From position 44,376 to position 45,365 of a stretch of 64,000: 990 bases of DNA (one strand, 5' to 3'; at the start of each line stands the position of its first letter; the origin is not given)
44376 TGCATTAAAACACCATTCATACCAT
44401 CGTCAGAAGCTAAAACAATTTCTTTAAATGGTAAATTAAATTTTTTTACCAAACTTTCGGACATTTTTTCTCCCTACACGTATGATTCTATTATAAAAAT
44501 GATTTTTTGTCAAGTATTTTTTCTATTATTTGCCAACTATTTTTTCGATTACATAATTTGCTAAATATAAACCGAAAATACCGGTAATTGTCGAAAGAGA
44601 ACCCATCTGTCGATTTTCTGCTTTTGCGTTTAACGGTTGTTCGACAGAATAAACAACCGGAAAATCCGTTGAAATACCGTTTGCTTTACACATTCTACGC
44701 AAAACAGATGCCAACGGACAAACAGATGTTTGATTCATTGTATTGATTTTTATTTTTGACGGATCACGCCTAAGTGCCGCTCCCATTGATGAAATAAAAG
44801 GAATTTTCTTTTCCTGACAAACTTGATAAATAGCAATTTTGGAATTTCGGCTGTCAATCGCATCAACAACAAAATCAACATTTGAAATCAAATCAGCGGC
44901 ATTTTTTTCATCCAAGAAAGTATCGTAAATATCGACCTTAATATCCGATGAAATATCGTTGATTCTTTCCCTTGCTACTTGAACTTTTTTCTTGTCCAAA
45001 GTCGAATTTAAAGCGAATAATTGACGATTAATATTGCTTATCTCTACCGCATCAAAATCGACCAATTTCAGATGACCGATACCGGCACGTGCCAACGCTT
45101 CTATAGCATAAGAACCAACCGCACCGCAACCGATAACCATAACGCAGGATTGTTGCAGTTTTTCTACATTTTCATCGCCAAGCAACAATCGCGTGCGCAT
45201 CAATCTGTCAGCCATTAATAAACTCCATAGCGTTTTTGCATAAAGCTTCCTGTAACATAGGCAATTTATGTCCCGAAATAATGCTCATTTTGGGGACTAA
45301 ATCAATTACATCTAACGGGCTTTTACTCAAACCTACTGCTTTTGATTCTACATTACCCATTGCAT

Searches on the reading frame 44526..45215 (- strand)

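Call 15: search_protein_families(library=pfam, proteins=[window:44526-45215:-], max_evalue=0.01)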
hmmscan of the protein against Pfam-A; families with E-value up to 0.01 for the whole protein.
window:44526-45215:- (229 aa): 6 families
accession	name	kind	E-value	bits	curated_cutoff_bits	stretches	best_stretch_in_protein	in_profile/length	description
PF00899.27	ThiF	-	4.1e-48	164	28.1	1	9-229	8-205/238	ThiF family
PF13241.12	NAD_binding_7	-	1.6e-05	25.8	22.1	1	19-140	4-89/104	Putative NAD(P)-binding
PF03435.24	Sacchrp_dh_NADP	-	0.00044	21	25.1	1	25-141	1-96/129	Saccharopine dehydrogenase NADP binding domain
PF02558.23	ApbA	-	0.00077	19.5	22.2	1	25-82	1-56/150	Ketopantoate reductase PanE/ApbA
PF02254.24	TrkA_N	-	0.0064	17.2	23.8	0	25-66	1-41/116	TrkA-N domain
PF02737.24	3HCDH_N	-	0.0078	16.6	22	0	25-130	2-97/180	3-hydroxyacyl-CoA dehydrogenase, NAD binding domain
